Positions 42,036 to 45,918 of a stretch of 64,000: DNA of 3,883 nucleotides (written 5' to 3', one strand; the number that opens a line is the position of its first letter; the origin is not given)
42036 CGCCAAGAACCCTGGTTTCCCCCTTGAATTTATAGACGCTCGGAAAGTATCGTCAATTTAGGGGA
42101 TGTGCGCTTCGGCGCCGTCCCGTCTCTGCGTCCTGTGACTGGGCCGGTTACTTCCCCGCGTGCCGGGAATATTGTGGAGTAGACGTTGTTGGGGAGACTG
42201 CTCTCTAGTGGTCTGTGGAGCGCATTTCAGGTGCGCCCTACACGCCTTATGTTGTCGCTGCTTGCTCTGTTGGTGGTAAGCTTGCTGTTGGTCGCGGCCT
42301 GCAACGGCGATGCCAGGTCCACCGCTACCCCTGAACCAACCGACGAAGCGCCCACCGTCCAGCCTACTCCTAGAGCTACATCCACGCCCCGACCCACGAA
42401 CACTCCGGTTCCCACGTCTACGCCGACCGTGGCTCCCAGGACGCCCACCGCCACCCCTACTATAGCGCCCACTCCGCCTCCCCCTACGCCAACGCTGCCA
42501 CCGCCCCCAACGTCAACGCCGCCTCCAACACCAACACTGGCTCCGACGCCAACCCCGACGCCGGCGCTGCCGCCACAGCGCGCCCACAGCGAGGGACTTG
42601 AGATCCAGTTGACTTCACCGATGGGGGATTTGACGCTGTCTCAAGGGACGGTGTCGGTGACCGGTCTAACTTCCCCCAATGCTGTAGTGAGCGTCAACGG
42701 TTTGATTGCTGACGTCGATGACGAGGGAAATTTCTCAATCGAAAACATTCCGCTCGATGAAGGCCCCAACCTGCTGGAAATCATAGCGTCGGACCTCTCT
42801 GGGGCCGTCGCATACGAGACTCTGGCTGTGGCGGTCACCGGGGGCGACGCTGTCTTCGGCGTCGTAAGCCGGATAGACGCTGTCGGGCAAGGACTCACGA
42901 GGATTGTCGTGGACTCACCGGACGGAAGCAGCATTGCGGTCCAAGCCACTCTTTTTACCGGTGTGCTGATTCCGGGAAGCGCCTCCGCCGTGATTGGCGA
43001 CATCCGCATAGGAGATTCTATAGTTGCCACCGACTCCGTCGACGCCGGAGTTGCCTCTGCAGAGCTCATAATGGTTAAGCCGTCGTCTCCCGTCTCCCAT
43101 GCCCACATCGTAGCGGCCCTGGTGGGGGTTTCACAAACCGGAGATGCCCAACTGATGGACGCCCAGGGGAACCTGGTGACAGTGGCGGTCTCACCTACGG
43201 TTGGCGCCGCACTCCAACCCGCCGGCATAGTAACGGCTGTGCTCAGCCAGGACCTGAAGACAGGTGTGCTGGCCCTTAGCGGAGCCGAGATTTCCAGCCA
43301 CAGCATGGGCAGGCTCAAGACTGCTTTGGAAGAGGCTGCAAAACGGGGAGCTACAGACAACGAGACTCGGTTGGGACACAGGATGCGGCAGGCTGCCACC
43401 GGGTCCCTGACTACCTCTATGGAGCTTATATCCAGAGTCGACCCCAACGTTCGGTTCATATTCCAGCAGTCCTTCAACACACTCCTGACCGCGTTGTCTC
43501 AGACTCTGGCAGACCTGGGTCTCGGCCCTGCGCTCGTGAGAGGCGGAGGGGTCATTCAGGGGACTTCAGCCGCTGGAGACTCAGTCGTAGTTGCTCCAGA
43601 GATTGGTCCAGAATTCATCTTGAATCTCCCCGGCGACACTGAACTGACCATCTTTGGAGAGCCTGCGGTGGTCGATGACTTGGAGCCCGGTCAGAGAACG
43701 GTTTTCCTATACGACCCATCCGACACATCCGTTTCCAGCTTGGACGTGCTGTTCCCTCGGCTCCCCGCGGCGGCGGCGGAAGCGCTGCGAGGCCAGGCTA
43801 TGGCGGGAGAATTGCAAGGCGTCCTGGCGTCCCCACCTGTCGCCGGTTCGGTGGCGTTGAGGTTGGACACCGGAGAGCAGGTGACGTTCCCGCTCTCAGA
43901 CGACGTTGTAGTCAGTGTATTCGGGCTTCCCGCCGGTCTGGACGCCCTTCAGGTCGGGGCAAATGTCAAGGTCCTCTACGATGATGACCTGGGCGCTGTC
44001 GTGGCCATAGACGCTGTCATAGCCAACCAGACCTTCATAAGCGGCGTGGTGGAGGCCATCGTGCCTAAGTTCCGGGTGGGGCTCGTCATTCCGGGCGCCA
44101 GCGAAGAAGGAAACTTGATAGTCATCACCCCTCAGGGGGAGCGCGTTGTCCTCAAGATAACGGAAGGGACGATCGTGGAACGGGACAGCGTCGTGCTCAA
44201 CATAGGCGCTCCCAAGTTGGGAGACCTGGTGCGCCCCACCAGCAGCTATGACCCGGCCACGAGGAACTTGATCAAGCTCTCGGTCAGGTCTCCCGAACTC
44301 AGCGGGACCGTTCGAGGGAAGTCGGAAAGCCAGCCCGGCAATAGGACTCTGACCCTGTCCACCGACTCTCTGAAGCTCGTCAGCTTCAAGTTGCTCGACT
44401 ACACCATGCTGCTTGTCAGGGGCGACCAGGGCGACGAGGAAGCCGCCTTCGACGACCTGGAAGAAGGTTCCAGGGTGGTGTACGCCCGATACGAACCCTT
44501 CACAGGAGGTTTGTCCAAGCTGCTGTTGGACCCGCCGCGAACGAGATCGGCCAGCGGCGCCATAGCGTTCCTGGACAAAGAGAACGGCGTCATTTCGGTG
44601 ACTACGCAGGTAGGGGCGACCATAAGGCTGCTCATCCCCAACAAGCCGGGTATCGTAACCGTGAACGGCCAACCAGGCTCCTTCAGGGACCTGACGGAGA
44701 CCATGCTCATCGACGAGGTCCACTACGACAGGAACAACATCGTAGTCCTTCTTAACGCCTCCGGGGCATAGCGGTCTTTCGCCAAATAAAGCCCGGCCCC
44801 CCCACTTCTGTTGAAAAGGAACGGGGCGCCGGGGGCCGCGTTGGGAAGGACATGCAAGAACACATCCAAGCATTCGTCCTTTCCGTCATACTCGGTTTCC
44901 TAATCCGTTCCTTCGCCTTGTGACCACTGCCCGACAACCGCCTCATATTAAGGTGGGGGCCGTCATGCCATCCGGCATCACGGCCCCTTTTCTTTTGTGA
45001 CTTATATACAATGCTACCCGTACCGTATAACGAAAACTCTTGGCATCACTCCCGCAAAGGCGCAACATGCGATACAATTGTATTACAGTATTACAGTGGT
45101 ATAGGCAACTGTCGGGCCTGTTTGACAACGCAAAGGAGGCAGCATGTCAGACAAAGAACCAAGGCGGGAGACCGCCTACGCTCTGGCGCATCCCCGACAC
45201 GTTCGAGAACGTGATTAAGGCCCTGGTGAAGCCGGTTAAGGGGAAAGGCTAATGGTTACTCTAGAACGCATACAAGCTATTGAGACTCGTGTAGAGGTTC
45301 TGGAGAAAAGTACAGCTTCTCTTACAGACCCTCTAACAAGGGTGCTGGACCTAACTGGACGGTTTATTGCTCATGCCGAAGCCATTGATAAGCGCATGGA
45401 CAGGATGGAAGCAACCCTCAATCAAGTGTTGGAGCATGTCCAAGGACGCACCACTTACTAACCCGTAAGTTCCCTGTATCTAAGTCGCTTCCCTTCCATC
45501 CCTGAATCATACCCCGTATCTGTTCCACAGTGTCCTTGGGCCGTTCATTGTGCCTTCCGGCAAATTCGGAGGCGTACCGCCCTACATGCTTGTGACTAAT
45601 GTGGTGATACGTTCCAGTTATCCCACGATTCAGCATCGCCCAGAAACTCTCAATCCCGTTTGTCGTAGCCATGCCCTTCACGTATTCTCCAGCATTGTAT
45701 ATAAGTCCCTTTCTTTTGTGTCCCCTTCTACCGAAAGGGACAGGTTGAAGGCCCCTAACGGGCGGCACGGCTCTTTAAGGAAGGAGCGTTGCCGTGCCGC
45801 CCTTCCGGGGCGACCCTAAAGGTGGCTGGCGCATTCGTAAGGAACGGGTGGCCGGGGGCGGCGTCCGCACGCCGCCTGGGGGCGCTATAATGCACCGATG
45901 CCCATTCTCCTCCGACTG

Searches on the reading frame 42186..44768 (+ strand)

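Call 68: search_protein_families(library=pfam, proteins=[window:42186-44768:+], max_evalue=0.00001)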
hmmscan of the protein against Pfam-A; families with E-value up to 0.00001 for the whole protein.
window:42186-44768:+ (861 aa): 1 family
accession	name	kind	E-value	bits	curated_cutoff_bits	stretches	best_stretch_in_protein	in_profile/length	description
PF09136.16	Glucodextran_B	-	5e-10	39.6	27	1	140-216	3-80/83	Glucodextranase, domain B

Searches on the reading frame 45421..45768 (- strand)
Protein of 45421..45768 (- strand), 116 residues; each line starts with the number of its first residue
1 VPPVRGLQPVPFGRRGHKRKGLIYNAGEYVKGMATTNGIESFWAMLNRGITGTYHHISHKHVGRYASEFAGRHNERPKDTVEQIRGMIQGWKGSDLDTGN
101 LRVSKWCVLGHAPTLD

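Call 92: search_protein_families(library=pfam, proteins=[window:45421-45768:-], max_evalue=0.00001)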
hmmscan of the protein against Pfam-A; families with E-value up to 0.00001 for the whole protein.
window:45421-45768:- (116 aa): 1 family
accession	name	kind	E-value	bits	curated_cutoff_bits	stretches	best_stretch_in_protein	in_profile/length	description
PF12762.13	DDE_Tnp_IS1595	-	5.6e-12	46.3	27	1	23-74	102-153/153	ISXO2-like transposase domain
